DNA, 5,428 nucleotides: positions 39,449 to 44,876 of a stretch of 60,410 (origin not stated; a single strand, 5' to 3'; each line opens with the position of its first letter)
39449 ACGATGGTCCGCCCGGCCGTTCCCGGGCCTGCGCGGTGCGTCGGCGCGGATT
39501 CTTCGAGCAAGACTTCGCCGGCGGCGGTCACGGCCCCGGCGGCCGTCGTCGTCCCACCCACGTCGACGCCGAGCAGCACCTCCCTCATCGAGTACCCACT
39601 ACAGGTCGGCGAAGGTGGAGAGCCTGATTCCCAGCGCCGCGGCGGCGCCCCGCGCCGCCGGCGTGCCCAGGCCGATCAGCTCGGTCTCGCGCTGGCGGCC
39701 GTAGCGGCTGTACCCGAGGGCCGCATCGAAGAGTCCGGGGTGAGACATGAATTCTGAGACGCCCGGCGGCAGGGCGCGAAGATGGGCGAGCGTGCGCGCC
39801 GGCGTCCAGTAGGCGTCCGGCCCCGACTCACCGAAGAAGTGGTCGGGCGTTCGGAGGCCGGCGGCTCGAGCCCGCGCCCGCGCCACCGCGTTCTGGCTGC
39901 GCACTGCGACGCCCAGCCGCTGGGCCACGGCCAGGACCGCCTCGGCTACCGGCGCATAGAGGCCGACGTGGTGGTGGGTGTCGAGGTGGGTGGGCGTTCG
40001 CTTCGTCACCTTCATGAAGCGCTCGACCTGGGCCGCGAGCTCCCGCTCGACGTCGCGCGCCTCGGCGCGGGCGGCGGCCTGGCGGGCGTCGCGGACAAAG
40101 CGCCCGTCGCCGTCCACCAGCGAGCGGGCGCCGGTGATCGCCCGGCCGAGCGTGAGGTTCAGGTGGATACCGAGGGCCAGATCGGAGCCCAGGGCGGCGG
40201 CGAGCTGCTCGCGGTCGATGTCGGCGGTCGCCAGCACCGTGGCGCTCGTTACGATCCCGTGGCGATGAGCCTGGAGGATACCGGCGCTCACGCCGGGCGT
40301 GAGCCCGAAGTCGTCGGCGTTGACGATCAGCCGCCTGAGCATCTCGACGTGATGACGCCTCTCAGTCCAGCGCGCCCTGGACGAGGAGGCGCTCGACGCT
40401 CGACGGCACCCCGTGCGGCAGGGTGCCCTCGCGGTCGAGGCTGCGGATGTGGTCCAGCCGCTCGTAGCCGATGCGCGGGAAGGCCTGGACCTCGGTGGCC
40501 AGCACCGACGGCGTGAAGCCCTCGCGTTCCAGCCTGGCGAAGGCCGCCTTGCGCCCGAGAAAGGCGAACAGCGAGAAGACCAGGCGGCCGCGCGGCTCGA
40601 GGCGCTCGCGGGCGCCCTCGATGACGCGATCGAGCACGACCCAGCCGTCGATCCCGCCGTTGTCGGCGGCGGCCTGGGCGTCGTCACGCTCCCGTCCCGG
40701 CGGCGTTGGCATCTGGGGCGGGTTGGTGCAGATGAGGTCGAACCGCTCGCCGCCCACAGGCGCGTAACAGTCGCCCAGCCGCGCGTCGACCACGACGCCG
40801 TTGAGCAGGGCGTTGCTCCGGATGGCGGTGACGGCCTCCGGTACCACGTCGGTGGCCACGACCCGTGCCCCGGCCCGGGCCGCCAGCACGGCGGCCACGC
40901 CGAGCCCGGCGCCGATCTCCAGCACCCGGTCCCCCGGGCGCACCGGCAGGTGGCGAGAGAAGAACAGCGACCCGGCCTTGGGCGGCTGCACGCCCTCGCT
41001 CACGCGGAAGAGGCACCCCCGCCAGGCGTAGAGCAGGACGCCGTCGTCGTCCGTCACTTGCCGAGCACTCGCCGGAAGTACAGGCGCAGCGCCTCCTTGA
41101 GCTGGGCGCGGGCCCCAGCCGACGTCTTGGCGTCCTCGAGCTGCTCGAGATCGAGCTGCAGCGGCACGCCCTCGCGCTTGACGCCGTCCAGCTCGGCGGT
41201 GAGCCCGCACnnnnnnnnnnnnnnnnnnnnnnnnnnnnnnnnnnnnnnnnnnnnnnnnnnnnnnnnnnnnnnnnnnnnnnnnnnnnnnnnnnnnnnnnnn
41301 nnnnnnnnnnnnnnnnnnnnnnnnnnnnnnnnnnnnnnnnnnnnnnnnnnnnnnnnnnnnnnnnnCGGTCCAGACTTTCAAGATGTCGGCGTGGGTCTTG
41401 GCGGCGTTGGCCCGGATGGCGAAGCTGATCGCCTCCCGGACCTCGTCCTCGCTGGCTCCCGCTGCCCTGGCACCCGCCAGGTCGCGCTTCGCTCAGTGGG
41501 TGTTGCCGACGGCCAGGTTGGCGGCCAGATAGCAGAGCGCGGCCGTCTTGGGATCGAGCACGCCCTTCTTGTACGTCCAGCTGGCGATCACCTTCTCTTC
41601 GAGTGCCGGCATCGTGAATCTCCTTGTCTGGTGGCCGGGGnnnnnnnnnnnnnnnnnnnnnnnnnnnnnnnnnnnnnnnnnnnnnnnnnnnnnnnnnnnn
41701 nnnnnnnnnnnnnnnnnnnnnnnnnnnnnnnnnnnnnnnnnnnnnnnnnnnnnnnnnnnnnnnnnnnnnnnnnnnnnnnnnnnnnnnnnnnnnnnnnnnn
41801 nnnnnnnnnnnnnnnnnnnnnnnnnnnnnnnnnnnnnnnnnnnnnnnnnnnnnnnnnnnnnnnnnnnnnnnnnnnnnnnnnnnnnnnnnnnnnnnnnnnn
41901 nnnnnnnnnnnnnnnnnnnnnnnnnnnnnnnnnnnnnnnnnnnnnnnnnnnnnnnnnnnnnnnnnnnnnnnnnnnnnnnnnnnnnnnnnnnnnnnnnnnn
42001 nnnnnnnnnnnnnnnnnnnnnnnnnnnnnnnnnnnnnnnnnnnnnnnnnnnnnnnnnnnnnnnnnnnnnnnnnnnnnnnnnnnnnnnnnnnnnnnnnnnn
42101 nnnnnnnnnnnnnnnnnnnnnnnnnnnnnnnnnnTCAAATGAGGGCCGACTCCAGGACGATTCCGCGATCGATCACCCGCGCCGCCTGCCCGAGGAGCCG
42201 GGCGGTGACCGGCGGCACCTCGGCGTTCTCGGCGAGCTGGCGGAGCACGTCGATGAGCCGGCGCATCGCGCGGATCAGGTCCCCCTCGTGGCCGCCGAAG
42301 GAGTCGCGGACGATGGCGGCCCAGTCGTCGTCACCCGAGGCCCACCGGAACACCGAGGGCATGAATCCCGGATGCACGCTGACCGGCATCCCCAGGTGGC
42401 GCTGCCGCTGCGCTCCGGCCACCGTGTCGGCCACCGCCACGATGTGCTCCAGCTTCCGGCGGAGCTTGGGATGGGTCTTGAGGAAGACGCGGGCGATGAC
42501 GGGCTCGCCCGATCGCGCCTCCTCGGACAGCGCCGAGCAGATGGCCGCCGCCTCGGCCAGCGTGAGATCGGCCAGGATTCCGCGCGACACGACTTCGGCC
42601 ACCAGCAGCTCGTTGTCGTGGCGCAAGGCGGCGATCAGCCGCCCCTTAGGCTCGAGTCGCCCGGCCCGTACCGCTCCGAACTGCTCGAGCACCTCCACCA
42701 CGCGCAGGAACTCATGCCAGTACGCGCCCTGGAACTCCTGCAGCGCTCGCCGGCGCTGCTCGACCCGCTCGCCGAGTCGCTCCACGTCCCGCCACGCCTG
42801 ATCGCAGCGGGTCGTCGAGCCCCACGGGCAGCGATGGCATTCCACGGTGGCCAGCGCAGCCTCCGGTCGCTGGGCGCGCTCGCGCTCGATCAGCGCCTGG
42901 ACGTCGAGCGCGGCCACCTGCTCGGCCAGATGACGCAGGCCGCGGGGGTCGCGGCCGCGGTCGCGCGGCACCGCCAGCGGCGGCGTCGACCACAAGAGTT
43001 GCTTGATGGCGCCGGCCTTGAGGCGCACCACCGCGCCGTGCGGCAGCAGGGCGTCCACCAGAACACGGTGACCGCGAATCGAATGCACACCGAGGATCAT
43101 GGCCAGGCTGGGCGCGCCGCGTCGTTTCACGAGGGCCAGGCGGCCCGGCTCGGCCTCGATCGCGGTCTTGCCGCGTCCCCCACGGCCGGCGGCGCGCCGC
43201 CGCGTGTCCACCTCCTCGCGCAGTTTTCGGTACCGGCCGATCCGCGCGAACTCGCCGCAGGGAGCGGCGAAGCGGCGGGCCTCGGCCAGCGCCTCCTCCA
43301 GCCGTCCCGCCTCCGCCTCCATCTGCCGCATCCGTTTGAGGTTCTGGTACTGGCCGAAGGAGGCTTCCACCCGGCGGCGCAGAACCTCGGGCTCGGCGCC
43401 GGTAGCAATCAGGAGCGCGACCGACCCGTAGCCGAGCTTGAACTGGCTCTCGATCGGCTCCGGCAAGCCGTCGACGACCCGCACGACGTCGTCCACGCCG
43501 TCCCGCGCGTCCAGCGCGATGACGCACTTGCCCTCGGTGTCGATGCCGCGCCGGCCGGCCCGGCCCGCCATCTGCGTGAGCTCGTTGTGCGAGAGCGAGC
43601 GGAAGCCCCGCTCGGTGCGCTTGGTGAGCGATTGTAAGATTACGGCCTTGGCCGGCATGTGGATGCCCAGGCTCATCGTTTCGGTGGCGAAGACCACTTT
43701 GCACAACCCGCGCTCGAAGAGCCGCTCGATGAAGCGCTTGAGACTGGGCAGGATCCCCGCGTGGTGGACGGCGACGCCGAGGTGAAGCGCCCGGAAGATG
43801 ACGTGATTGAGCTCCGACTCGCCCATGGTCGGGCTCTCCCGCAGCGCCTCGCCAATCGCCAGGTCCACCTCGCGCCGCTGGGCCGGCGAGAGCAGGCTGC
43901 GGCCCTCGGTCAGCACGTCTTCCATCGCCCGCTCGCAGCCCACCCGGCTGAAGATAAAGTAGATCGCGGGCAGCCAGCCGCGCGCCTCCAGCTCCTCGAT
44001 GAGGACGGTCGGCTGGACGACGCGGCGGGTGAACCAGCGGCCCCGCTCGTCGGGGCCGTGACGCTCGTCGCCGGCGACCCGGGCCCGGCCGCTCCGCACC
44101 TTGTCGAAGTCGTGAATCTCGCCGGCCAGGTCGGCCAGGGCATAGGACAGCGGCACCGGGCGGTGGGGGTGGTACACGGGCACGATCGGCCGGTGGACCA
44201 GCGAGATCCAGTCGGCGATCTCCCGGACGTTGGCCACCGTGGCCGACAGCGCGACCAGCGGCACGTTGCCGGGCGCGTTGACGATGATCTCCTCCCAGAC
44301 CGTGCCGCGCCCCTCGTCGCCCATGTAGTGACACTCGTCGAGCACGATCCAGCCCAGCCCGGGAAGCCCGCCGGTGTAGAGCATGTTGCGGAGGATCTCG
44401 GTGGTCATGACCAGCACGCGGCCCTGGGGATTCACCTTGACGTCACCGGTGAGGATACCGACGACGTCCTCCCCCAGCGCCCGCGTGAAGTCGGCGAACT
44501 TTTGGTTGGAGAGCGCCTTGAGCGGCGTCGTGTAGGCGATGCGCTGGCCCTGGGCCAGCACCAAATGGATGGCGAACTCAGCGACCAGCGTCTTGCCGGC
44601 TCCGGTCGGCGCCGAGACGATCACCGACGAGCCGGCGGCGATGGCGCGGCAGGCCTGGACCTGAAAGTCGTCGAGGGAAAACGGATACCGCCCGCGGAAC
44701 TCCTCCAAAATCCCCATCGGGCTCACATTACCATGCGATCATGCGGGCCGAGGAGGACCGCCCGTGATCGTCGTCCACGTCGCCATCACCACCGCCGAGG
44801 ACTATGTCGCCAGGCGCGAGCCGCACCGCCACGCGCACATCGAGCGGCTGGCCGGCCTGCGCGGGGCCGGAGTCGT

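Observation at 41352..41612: Unannotated CMD/AhpD-like ORF with an in-frame TGA at the redox-Cys column plus a SECIS-like hairpin: candidate selenoprotein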

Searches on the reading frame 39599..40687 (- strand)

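Call 24: search_protein_families(library=pfam, proteins=[window:39599-40687:-], max_evalue=0.001)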
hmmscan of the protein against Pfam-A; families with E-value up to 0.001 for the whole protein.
window:39599-40687:- (362 aa): 1 family
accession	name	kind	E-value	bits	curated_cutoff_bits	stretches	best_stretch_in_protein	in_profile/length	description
PF04794.17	YdjC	-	4.3e-53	181.3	29.7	1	119-336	1-253/266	YdjC-like protein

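Call 25: search_protein_families(library=ncbifam, proteins=[window:39599-40687:-], max_evalue=0.01)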
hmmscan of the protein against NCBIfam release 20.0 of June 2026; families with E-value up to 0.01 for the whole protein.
window:39599-40687:- (362 aa): 3 families
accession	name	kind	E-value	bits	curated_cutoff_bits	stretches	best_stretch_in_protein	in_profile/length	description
NF002559.0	PRK02134.1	equivalog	7.2e-49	166.6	227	1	116-362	1-249/249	chitin disaccharide deacetylase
TIGR03473.1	HpnK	hypoth_equivalog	4.2e-31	108.2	232.6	2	118-261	2-153/283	hopanoid biosynthesis-associated protein HpnK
NF052308.1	CarbhyDeactlThm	equivalog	8.5e-11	41.7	400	1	117-262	11-151/265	carbohydrate deacetylase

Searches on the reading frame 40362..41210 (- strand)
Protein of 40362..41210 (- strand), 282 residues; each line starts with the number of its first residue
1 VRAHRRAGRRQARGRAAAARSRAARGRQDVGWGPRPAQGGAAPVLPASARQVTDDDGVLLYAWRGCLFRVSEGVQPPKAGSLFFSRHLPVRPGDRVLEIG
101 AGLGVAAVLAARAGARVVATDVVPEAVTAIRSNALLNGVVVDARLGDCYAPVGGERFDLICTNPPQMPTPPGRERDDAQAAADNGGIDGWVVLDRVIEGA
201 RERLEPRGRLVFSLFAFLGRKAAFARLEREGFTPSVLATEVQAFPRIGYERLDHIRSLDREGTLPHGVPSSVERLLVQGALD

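Call 24: search_protein_families(library=pfam, proteins=[window:40362-41210:-], max_evalue=0.001)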
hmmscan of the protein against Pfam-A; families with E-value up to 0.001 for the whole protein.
window:40362-41210:- (282 aa): 7 families
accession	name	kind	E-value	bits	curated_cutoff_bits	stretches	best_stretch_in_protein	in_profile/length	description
PF05175.20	MTS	-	4.4e-13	49.7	23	1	79-165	18-107/170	Methyltransferase small domain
PF13649.12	Methyltransf_25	-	7.9e-07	30.1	27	1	96-162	1-70/97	Methyltransferase domain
PF06325.19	PrmA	-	5.9e-06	26.4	22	1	90-145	159-215/296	Ribosomal protein L11 methyltransferase (PrmA)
PF08241.18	Methyltransf_11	-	1.4e-05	26.1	21.2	1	97-162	1-66/95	Methyltransferase domain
PF13847.12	Methyltransf_31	-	6.7e-05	23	27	1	92-216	3-113/145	Methyltransferase domain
PF13489.12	Methyltransf_23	-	0.0004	20.6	27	0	91-162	21-87/164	Methyltransferase domain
PF02475.24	TRM5-TYW2_MTfase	-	0.00071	20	28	0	90-148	34-96/164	TRM5/TYW2 methyltransferase domain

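Call 25: search_protein_families(library=ncbifam, proteins=[window:40362-41210:-], max_evalue=0.01)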
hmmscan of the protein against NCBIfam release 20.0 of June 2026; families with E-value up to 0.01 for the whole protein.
window:40362-41210:- (282 aa): 32 families (the best 25 are shown)
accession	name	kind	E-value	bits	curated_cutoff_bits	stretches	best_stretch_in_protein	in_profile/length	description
TIGR00537.1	hemK_rel_arch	hypoth_equivalog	1.3e-27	96.7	87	1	77-245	4-171/179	HemK2/MTQ2 family protein methyltransferase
NF011529.0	PRK14968.1-3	equivalog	1e-24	87.1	162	1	69-244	11-186/198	putative methyltransferase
NF011530.0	PRK14968.1-4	equivalog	1e-23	83.7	243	1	90-244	37-187/202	putative methyltransferase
NF011527.0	PRK14968.1-1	equivalog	4.2e-22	78.8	242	1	90-246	32-183/192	putative methyltransferase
TIGR03534.1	RF_mod_PrmC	equivalog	1.5e-14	54.1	199.1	1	91-212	87-217/253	peptide chain release factor N(5)-glutamine methyltransferase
TIGR03533.1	L3_gln_methyl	equivalog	6.3e-09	35.6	229.7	1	93-212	122-249/284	50S ribosomal protein L3 N(5)-glutamine methyltransferase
NF011528.0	PRK14968.1-2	equivalog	1.4e-08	34.5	171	1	73-198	19-146/205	putative methyltransferase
TIGR00536.1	hemK_fam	subfamily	2.5e-08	33.4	115.5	1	92-212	113-242/286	HemK family protein methyltransferase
TIGR03704.1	PrmC_rel_meth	equivalog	3e-08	33.4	248.8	1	99-214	95-216/251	putative protein N(5)-glutamine methyltransferase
NF043040.1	corrin_prot_MT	hypoth_equivalog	2.6e-07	30.3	180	1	91-134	40-83/216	corrinoid protein-associated methyltransferase CpaM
NF001790.0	PRK00517.3-3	equivalog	2.6e-07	30.3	269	1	90-163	120-198/262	50S ribosomal protein L11 methyltransferase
NF041255.1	mycofact_MftM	equivalog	2.7e-07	30.2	200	1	90-149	137-196/289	mycofactocin oligosaccharide methyltransferase MftM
NF000468.1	Erm37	exception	2.2e-06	27.8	350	1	90-145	30-84/179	23S rRNA (adenine(2058)-N(6))-methyltransferase Erm(37)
NF047649.1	MTase_UXPK_star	exception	2.2e-06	26.9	460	1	89-163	74-153/283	methyltransferase/UXPK-star double selenoprotein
NF001786.0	PRK00517.2-4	equivalog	1.6e-05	24.2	327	1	93-144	144-195/277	50S ribosomal protein L11 methyltransferase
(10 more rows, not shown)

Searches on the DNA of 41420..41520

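Call 100: search_rna_families(source=window, start=41420, end=41520, threshold=evalue, max_evalue=10, show_alignments=2)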
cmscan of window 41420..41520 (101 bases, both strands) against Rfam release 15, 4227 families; matches with E-value up to 10: 2.
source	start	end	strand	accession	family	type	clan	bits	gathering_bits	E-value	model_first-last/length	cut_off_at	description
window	41420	41498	+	RF00457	IRES_mnt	Cis-reg; IRES;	-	7.7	100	4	100-203/203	5'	Mnt IRES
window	41420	41500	-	RF02267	Vax2os1_2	Gene; lncRNA;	-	1.7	55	6.4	1-77/466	3'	Vax2os1 conserved region 2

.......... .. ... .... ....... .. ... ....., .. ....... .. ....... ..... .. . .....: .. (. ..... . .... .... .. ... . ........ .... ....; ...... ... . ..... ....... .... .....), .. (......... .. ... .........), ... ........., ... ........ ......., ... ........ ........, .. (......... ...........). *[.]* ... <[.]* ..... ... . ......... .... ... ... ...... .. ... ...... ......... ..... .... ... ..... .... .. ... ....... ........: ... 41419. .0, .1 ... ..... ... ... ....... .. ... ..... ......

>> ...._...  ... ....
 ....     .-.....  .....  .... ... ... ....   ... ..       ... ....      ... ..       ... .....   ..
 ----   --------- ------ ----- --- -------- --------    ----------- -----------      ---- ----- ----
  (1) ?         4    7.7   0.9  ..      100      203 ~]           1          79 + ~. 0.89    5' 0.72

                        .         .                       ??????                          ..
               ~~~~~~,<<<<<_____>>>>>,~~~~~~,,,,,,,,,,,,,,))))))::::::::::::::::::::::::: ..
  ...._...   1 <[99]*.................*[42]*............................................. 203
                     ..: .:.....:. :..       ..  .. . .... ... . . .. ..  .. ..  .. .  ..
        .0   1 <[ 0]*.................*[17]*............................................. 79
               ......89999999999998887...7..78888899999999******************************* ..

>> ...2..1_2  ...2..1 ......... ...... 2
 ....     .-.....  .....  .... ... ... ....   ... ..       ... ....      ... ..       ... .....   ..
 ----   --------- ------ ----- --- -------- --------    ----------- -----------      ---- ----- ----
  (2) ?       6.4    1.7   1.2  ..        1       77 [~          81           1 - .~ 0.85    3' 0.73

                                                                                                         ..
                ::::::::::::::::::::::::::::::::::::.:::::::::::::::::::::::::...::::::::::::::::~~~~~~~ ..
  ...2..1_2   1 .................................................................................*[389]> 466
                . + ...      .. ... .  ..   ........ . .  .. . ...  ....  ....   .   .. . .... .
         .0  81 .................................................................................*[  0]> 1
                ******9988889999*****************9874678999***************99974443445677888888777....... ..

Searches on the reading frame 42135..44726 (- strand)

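Call 24: search_protein_families(library=pfam, proteins=[window:42135-44726:-], max_evalue=0.001)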
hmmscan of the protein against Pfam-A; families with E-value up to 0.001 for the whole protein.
window:42135-44726:- (863 aa): 5 families
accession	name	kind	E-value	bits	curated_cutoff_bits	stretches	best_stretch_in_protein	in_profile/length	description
PF08148.17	DSHCT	-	7.3e-29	101.2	22.7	1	690-857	3-170/172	DSHCT (NUC185) domain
PF00270.35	DEAD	-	1.7e-25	90.1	26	1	21-169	3-166/167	DEAD/DEAH box helicase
PF04851.21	ResIII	-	7.2e-11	42.7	22.5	1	17-164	3-162/164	Type III restriction enzyme, res subunit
PF00271.37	Helicase_C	-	3.8e-06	27.6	23.5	1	309-394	33-110/110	Helicase conserved C-terminal domain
PF22527.2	DEXQc_Suv3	-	0.0008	19.4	27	0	39-153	20-123/154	DEXQ-box helicase domain of Suv3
